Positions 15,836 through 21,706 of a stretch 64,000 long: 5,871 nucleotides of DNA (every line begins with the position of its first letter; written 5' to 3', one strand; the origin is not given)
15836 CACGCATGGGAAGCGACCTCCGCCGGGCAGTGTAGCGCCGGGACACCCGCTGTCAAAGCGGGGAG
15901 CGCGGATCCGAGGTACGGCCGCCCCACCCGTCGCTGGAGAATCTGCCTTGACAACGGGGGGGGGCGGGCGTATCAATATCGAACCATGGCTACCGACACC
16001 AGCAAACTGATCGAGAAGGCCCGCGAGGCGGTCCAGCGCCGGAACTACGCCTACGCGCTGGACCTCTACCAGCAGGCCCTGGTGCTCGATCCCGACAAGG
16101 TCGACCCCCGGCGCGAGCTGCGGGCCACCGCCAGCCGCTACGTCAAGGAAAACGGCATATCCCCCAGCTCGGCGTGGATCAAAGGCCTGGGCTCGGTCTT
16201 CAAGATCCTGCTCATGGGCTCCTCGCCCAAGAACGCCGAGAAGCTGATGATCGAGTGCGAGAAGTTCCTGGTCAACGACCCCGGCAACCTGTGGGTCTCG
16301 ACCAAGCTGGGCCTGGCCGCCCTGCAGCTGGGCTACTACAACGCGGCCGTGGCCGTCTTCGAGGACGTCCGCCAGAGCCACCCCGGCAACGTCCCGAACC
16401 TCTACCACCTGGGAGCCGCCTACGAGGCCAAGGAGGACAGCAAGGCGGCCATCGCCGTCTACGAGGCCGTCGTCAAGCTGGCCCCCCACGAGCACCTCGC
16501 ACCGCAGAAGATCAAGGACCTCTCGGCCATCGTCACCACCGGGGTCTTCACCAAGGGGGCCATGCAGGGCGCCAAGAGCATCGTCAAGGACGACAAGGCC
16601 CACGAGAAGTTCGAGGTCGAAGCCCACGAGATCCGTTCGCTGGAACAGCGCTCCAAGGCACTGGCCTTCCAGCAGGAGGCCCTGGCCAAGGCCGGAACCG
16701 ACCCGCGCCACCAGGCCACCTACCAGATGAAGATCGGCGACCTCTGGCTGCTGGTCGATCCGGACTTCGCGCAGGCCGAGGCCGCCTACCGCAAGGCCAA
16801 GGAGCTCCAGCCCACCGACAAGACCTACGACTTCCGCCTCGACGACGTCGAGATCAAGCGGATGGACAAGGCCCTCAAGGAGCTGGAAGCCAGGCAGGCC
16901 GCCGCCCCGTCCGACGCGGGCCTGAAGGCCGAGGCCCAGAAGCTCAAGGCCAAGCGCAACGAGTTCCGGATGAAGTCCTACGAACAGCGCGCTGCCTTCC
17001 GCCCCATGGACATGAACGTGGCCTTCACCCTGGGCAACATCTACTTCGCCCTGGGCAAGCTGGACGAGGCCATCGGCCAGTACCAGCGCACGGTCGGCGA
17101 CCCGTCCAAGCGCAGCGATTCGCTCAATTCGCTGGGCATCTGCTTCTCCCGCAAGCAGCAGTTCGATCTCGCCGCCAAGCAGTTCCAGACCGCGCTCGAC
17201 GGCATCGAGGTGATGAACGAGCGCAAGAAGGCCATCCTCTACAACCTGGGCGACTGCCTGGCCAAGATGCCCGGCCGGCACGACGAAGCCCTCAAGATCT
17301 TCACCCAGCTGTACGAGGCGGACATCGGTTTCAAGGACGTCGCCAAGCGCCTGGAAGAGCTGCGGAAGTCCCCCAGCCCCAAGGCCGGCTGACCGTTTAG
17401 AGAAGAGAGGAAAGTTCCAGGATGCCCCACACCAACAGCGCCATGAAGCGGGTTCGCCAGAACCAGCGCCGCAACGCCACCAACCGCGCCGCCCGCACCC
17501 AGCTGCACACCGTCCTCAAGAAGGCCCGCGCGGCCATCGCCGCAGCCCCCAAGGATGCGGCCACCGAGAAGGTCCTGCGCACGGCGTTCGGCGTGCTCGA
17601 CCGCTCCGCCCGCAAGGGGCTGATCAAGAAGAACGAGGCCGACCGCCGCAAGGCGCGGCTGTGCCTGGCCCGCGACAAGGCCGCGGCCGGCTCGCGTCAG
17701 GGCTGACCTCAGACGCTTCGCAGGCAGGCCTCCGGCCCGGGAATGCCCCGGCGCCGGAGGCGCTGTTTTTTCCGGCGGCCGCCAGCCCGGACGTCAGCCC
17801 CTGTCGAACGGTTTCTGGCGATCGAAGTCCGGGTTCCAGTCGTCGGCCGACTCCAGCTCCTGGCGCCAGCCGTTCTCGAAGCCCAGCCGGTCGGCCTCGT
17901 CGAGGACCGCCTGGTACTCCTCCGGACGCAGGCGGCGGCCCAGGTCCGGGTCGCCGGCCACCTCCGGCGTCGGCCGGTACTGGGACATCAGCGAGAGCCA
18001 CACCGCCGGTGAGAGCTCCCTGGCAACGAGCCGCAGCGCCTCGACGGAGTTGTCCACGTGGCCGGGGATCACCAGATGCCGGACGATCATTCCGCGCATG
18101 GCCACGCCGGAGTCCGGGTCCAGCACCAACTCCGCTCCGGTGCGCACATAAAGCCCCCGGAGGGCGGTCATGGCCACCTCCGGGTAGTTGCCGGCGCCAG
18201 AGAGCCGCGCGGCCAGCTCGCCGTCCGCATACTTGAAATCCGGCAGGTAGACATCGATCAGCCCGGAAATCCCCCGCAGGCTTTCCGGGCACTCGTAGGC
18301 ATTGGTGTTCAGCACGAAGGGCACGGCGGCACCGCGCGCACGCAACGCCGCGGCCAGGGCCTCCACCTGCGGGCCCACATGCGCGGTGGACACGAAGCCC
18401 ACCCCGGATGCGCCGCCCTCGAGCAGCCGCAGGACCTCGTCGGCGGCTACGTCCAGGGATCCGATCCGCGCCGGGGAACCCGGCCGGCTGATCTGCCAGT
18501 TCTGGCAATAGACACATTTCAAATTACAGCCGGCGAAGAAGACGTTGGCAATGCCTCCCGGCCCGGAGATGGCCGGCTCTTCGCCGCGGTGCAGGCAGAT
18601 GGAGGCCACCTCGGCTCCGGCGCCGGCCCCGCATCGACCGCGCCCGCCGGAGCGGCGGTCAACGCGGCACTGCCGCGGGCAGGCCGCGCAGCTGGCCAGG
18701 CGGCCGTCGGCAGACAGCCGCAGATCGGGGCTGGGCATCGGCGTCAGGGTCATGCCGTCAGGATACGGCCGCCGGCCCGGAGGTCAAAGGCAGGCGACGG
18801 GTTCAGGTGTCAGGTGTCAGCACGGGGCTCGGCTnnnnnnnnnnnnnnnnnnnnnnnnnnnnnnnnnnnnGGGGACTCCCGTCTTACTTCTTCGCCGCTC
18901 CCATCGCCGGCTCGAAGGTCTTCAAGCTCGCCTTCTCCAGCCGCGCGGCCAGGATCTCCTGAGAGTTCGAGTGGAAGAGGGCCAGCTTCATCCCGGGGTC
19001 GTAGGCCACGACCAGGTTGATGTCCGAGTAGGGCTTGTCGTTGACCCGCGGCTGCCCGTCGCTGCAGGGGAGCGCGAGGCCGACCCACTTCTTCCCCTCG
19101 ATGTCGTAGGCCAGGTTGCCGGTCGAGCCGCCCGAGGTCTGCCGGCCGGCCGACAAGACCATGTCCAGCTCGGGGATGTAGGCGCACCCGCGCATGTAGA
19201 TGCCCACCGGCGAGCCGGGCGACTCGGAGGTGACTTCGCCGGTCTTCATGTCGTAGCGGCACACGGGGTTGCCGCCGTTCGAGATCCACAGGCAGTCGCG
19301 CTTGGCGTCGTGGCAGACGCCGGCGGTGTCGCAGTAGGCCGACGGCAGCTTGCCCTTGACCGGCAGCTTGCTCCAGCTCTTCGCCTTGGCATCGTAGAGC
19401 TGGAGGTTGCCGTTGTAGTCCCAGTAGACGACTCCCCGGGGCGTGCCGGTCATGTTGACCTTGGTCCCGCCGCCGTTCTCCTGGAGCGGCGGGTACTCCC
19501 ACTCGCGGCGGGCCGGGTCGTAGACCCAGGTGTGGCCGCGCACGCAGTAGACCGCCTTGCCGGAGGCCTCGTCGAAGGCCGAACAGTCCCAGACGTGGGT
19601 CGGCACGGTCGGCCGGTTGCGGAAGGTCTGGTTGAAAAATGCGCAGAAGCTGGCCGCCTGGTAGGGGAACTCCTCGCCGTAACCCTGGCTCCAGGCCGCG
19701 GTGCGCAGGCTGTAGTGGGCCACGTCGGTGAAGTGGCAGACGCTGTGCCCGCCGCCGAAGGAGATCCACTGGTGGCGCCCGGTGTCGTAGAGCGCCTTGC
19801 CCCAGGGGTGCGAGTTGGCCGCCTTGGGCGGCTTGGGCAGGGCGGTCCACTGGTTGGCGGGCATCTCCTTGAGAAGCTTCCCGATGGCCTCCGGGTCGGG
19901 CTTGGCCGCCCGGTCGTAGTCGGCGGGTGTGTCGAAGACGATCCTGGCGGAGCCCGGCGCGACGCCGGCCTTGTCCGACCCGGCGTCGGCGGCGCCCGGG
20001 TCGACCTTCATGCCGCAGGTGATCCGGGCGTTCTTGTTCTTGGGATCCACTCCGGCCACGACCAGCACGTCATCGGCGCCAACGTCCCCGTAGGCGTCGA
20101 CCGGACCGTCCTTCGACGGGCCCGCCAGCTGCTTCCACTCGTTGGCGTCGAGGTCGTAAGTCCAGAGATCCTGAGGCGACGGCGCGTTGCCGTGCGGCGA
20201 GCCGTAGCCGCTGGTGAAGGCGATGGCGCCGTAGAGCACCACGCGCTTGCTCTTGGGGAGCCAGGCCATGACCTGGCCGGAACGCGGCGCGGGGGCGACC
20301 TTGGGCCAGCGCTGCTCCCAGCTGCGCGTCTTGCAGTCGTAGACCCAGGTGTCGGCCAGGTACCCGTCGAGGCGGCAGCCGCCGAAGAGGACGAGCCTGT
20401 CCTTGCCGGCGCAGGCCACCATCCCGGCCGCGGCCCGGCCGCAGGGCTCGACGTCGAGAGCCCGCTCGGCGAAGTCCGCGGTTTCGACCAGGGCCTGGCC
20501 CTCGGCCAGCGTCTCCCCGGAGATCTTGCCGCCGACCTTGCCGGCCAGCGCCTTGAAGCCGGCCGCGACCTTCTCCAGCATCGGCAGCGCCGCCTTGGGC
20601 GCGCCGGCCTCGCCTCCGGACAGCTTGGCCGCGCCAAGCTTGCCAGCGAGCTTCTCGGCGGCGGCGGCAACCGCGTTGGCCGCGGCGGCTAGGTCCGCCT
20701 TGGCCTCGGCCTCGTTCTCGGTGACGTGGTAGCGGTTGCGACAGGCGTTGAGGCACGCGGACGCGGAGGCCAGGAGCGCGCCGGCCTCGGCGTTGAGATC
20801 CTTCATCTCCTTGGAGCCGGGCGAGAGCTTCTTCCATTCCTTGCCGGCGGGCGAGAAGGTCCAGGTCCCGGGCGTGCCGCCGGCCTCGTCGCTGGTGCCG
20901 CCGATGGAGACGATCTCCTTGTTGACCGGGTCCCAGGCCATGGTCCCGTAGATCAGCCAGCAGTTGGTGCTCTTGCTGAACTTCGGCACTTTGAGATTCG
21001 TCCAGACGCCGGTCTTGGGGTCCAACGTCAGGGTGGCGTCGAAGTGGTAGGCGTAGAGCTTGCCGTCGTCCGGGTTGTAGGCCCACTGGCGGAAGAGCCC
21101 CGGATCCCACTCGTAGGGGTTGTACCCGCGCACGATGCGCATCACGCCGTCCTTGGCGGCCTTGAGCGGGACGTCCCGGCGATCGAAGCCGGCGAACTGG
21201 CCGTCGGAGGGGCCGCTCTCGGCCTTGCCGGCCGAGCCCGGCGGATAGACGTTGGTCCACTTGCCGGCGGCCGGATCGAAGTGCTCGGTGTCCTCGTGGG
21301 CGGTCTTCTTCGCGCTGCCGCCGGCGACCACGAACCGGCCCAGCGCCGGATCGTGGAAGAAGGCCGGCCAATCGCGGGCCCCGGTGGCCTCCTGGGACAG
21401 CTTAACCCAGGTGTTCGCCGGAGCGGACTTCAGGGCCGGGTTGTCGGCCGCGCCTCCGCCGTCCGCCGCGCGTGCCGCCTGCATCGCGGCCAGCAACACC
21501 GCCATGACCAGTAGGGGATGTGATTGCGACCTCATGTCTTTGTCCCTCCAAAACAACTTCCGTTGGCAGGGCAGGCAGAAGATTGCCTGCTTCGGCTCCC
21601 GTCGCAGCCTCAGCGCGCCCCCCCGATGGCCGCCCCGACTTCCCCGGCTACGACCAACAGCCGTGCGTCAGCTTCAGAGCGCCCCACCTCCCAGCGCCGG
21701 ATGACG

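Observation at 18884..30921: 12-kb operon: one regulator, three tandem GH123/DUF4091-like paralogs and a kelch protein, with no transporter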

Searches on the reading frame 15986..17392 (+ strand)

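Call 17: search_protein_families(library=pfam, proteins=[window:15986-17392:+], max_evalue=0.001)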
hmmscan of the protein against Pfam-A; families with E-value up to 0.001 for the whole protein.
window:15986-17392:+ (468 aa): 14 families
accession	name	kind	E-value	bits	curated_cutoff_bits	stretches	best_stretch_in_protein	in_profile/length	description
PF07719.23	TPR_2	-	5.7e-22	76.4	27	0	346-368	4-26/34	Tetratricopeptide repeat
PF00515.34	TPR_1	-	3.4e-20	71.4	27.8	0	349-368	7-26/34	Tetratricopeptide repeat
PF13432.12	TPR_16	-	7.7e-19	68.2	32.7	2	107-168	2-63/65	Tetratricopeptide repeat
PF13424.12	TPR_12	-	7.4e-18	65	30.1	1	379-445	5-74/77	Tetratricopeptide repeat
PF13181.12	TPR_8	-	3.9e-13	48.9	25.7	1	139-168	4-33/34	Tetratricopeptide repeat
PF13174.12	TPR_6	-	3.1e-12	46.7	26.3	0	139-167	3-31/33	Tetratricopeptide repeat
PF13176.12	TPR_7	-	2.1e-11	43.4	27.9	0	139-167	2-30/36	Tetratricopeptide repeat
PF13431.12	TPR_17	-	2e-10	40.5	24.4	0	91-121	2-32/34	Tetratricopeptide repeat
PF13428.12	TPR_14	-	5.5e-10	39.4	23.5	0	139-170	4-35/44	Tetratricopeptide repeat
PF14559.12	TPR_19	-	6.2e-09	36.5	25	1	112-168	1-57/68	Tetratricopeptide repeat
PF12895.13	ANAPC3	-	1.5e-07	32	27.2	0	396-439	35-79/82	Anaphase-promoting complex, cyclosome, subunit 3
PF13371.12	TPR_9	-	2.5e-07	31.1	35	0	15-44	5-34/73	Tetratricopeptide repeat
PF13414.12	TPR_11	-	1.4e-06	28.3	26.8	0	350-368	1-19/42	TPR repeat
PF23914.1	TPR_CcmH_CycH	-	1.4e-05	25.5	42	0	80-135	99-154/158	Cytochrome c-type biogenesis protein H TPR domain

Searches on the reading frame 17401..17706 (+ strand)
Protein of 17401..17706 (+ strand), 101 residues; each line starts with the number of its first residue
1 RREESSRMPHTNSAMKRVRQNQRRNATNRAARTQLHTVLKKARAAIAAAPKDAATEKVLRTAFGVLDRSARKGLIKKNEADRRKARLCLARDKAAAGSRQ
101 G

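Call 17: search_protein_families(library=pfam, proteins=[window:17401-17706:+], max_evalue=0.001)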
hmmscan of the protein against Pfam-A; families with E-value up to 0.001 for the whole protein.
window:17401-17706:+ (101 aa): 1 family
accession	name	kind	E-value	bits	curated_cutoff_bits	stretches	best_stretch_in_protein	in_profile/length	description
PF01649.23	Ribosomal_S20p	-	4.7e-20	72.4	29.5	1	10-87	2-78/83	Ribosomal protein S20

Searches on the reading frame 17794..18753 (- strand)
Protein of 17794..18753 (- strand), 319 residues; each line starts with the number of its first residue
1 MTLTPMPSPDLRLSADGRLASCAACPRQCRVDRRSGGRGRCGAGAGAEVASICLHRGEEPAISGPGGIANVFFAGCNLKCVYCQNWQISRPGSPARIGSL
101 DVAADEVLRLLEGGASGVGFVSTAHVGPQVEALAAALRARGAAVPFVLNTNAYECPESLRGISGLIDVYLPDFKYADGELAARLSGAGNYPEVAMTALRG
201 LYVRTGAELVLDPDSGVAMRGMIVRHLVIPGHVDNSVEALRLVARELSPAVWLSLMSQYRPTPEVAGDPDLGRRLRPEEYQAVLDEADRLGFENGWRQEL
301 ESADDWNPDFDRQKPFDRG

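Call 17: search_protein_families(library=pfam, proteins=[window:17794-18753:-], max_evalue=0.001)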
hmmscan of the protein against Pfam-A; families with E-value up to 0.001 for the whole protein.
window:17794-18753:- (319 aa): 1 family
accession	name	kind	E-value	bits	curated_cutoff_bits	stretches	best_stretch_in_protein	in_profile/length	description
PF04055.27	Radical_SAM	-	2.6e-09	37.9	29.5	1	71-199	2-134/166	Radical SAM superfamily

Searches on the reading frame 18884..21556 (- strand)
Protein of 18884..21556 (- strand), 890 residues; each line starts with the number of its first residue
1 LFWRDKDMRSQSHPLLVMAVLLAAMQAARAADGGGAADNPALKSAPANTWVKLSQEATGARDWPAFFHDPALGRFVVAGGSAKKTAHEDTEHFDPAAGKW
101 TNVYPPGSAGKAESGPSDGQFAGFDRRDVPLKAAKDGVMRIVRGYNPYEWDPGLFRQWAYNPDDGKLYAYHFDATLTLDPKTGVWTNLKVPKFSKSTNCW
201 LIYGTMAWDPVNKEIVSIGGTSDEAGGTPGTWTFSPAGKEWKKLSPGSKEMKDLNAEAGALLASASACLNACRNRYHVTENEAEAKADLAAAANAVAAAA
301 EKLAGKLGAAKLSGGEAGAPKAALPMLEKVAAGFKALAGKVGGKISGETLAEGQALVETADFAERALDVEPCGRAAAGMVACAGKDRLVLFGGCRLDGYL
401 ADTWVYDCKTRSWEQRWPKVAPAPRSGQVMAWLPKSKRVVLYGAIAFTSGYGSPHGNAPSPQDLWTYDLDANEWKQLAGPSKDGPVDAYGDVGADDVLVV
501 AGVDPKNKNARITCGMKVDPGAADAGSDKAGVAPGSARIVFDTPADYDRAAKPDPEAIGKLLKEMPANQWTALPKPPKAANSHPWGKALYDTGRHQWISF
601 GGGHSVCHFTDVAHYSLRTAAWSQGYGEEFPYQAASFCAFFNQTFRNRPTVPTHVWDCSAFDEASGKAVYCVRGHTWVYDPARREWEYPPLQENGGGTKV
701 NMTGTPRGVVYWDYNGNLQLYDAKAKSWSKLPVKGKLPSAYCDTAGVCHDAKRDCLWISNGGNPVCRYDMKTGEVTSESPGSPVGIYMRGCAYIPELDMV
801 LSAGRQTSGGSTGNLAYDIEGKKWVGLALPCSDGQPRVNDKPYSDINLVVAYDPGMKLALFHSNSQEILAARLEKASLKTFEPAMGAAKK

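Call 5: search_protein_families(library=pfam, proteins=[window:18884-21556:-], max_evalue=0.01)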
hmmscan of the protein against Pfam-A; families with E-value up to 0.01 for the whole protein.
window:18884-21556:- (890 aa): 8 families
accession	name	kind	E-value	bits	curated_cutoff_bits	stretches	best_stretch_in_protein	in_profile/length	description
PF13418.12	Kelch_4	-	2.7e-25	88.5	21.6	1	374-424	2-48/49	Galactose oxidase, central domain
PF24681.1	Kelch_KLHDC2_KLHL20_DRC7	-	4.5e-25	88.7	50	1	376-478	104-195/221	KLHDC2/KLHL20/DRC7 Kelch-repeats domain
PF07646.21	Kelch_2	-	1.4e-15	56.8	21.3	1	378-414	4-42/48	Kelch motif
PF24981.1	Beta-prop_ATRN-LZTR1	-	2e-14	54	50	1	384-479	105-197/289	Attractin/LZTR1 beta-propeller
PF01344.31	Kelch_1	-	1.1e-12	47.6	20.1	1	377-415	3-41/46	Kelch motif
PF13415.12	Kelch_3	-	2.7e-12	46.9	22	1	446-480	5-34/48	Galactose oxidase, central domain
PF13964.12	Kelch_6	-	3.7e-12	46.2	25.3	1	377-415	5-42/50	Kelch motif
PF25210.1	Kelch_FKB95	-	6.8e-07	29.6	70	0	666-746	142-221/268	FKB95, Kelch-repeats domain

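Call 19: search_protein_families(library=ncbifam, proteins=[window:18884-21556:-], max_evalue=0.01)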
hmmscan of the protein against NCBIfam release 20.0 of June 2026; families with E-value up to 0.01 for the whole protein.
window:18884-21556:- (890 aa): 0 families

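Call 45: find_homologous_proteins(query=window:18884-21535:-, max_evalue=1e-10)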
Query window:18884-21535:- (883 aa): 67 proteins with E <= 1e-10 among 8000 candidates.
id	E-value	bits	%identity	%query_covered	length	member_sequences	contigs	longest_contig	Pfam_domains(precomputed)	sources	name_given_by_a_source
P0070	0.0e+0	2049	100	99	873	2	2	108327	PF07646.22,PF24681.2,PF13415.13,PF24981.2,PF01344.32,PF25210.2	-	-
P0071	0.0e+0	1716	85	96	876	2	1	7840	PF07646.22,PF24681.2,PF13415.13,PF24981.2,PF01344.32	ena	-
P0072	0.0e+0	1675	81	97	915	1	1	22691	PF07646.22,PF24681.2,PF13415.13,PF24981.2,PF01344.32,PF25210.2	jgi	jgi:hypothetical protein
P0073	0.0e+0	1448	70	97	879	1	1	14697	PF07646.22,PF24681.2,PF13415.13,PF24981.2,PF01344.32,PF25210.2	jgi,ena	-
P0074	0.0e+0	1404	68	100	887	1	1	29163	PF07646.22,PF24681.2,PF13415.13,PF24981.2,PF01344.32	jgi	jgi:hypothetical protein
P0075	0.0e+0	1362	75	88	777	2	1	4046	PF07646.22,PF24681.2,PF13415.13,PF24981.2,PF01344.32,PF25210.2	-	-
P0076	0.0e+0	1280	63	96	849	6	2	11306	PF07646.22,PF24681.2,PF13415.13,PF24981.2,PF01344.32,PF25210.2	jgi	jgi:hypothetical protein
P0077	0.0e+0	1223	60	97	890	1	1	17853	PF07646.22,PF13418.13,PF24681.2,PF13415.13,PF24981.2,PF01344.32,PF25210.2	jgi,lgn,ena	-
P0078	0.0e+0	1208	62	93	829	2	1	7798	PF07646.22,PF24681.2,PF13415.13,PF24981.2,PF01344.32,PF25210.2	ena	-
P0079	0.0e+0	1196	59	99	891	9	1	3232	PF07646.22,PF24681.2,PF13415.13,PF24981.2,PF01344.32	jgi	-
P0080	0.0e+0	1180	61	96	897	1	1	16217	PF07646.22,PF24681.2,PF13415.13,PF24981.2,PF01344.32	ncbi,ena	-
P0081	0.0e+0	1179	61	96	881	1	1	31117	PF07646.22,PF24681.2,PF13415.13,PF24981.2,PF01344.32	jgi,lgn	jgi:hypothetical protein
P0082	0.0e+0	1142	57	99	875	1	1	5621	PF07646.22,PF13418.13,PF24681.2,PF13415.13,PF24981.2,PF01344.32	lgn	-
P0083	0.0e+0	1130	58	99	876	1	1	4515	PF07646.22,PF24681.2,PF13415.13,PF24981.2,PF01344.32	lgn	-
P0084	0.0e+0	1082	53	98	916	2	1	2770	PF07646.22,PF24681.2,PF13415.13,PF24981.2,PF01344.32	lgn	-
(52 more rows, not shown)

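Call 62: predict_structure(alignment_id=A3)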
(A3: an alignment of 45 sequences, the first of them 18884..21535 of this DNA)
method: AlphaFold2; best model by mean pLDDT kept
length: 883 residues; sequences in the alignment: 45
mean_pLDDT: 91.0   pTM: 0.89
mean pLDDT of the five models: 91.0, 90.8, 90.7, 89.0, 87.0
residues with pLDDT >= 90: 687; 70-90: 145; 50-70: 28; < 50: 23
segments of 3 or more residues with pLDDT < 50: 1-9, 18-28
pLDDT, mean of each block of 10 residues (from residue 1): 39 50 43 85 95 95 96 90 95 95 94 86 92 91 90 96 96 97 92 92 97 93 96 95 97 98 98 95 98 98 94 96 98 92 97 97 94 94 95 96 96 96 96 95 70 89 98 89 94 93 94 96 94 92 95 96 95 84 95 77 92 95 83 89 82 94 92 96 88 93 96 95 96 89 97 94 97 91 94 94 92 97 91 70 94 90 95 91 47
secondary structure, 60 per line:
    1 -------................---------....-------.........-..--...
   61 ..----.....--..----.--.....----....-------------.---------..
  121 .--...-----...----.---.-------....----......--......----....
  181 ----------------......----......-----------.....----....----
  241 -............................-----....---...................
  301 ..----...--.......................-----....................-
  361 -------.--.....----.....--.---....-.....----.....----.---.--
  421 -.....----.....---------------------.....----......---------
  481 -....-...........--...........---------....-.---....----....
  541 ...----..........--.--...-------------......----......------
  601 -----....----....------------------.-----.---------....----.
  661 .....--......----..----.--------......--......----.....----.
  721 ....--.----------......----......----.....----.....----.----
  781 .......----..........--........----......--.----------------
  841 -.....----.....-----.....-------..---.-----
elements in order (helices of 4 or more, strands of 3 or more residues): H8-23 H33-36 E44-52 E58-62 E67-71 E83-87 E92-95 E124-126 E132-134 E151-154 E159-164 E167-172 E177-180 E197-202 E207-212 E224-228 E233-236 H242-269 H275-278 H282-302 H312-334 H340-359 E371-375 E380-384 E391-394 E396-400 E405-409 E422-426 E431-435 E457-461 E466-471 E482-485 E490-497 E500-510 H520-523 E529-532 H537-543 H548-557 E563-565 E579-584 E589-594 E606-609 E614-617 E652-655 E660-665 E668-673 E693-698 E701-706 E711-715 E720-724 E738-743 E748-753 E758-762 E767-771 E784-787 E792-801 E804-811 E816-821 E842-846 E851-855 E861-865

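Call 64: search_solved_structures(query=A3, max_evalue=0.01, show_alignments=0)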
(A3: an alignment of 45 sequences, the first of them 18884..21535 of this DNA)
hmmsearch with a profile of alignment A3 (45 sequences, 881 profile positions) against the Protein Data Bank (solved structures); distinct sequences matched with E-value up to 0.01: 15.
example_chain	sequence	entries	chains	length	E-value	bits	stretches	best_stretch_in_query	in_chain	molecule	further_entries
8ttq_A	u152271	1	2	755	7.8e-14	54.3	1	357-471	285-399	Muskelin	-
8uxs_A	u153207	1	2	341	1.8e-11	46.5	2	359-488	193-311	Kelch domain-containing protein 2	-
8ebn_A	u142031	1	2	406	1.9e-11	46.4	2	359-488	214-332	Kelch domain-containing protein 2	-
9bc9_A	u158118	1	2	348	1.9e-11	46.4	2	359-488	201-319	Kelch domain-containing protein 2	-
8ebl_A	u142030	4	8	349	1.9e-11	46.4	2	359-488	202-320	Kelch domain-containing protein 2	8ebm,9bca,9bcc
8sh2_B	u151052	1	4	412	2e-11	46.3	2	359-488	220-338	Kelch domain-containing protein 2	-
8sge_A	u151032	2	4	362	2.2e-11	46.2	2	359-488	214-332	Kelch domain-containing protein 2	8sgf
6do3_A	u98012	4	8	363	2.2e-11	46.2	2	359-488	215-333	Kelch domain-containing protein 2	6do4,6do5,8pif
9o04_C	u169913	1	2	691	2e-06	29.8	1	367-470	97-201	F-box only protein 42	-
9mey_B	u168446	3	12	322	2.3e-06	29.6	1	363-613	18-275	Leucine-zipper-like transcriptional regulator 1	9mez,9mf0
2woz_A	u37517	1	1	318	6.2e-06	28.2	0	364-470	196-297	KELCH REPEAT AND BTB DOMAIN-CONTAINING PROTEIN 10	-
9tp5_A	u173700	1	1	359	0.00055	21.7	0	410-489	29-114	Serine/threonine-protein phosphatase BSU1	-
2zw9_A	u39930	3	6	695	0.0007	21.4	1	355-403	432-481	Leucine carboxyl methyltransferase 2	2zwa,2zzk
5a10_A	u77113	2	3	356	0.0035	19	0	159-214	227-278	THIOCYANATE FORMING PROTEIN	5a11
9tsn_A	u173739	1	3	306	0.007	18.1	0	374-488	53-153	Kelch protein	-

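Call 65: fold_search(model_id=the predicted structure, library=pdb)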
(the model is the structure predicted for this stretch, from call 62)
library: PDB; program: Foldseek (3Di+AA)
matches with E <= 10: 1029; with E <= 0.001: 592
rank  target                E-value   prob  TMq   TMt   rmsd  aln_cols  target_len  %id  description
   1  3va6_B                3.2e-10  1.00  0.21  0.24  26.9       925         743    8  Crystal Structure of the extracellular domain of the putative hybrid two component system BT4673 from B. thetaiotaomic (released 2012-06-13)
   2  9n73_LO               5.0e-10  1.00  0.21  0.23  25.5       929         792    7  SSU processome maturation and disassembly, State G (released 2025-10-29)
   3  7ung_e                6.5e-10  1.00  0.20  0.28  20.3       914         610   10  48-nm repeat of the human respiratory doublet microtubule (released 2022-10-05)
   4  6n3h_B                8.3e-10  1.00  0.25  0.74   5.1       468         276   12  Crystal structure of Kelch domain of the human NS1 binding protein (released 2018-12-12)
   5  9n6z_LQ               9.1e-10  1.00  0.21  0.22  26.0       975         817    8  SSU processome maturation and disassembly, State D (released 2025-11-05)
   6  6rxt_UU               1.3e-09  1.00  0.21  0.21  22.6       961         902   10  Cryo-EM structure of the 90S pre-ribosome (Kre33-Noc4) from Chaetomium thermophilum, state A (released 2019-08-14)
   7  9d5n_CH               1.4e-09  1.00  0.24  0.32  18.4       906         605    8  48-nm doublet microtubule from Trichomonas vaginalis strain G3 (released 2025-05-14)
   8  4a2l_D                1.4e-09  1.00  0.19  0.22  26.5       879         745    9  Structure of the periplasmic domain of the heparin and heparan sulphate sensing hybrid two component system BT4663 in  (released 2012-05-02)
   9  4a2l_A                1.5e-09  1.00  0.20  0.23  25.9       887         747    9  Structure of the periplasmic domain of the heparin and heparan sulphate sensing hybrid two component system BT4663 in  (released 2012-05-02)
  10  1nr0                  1.6e-09  1.00  0.12  0.17  23.3       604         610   11  Two Seven-Bladed Beta-Propeller Domains Revealed By The Structure Of A C. elegans Homologue Of Yeast Actin Interacting P (released 2003-07-01)
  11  9d8p_A                1.9e-09  1.00  0.26  0.60   7.8       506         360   13  Focused map of Cryo-EM structure of Ubiquitin C-degron bound to KLHDC10-EloB/C (released 2024-11-20)
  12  9n74_LQ               2.0e-09  1.00  0.21  0.23  21.2       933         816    8  SSU processome maturation and disassembly, State H (released 2025-10-29)
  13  8iyj_e                2.2e-09  1.00  0.20  0.28  20.9       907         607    8  Cryo-EM structure of the 48-nm repeat doublet microtubule from mouse sperm (released 2023-07-05)
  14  9e2g_2C               2.9e-09  1.00  0.22  0.29  21.2       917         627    9  Cryo-EM structure of 48 nm repeat of microtubule doublet from T. brucei flagellum (released 2025-03-12)
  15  7mq8_LQ               2.9e-09  1.00  0.20  0.22  22.7       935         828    7  Cryo-EM structure of the human SSU processome, state pre-A1 (released 2021-09-22)
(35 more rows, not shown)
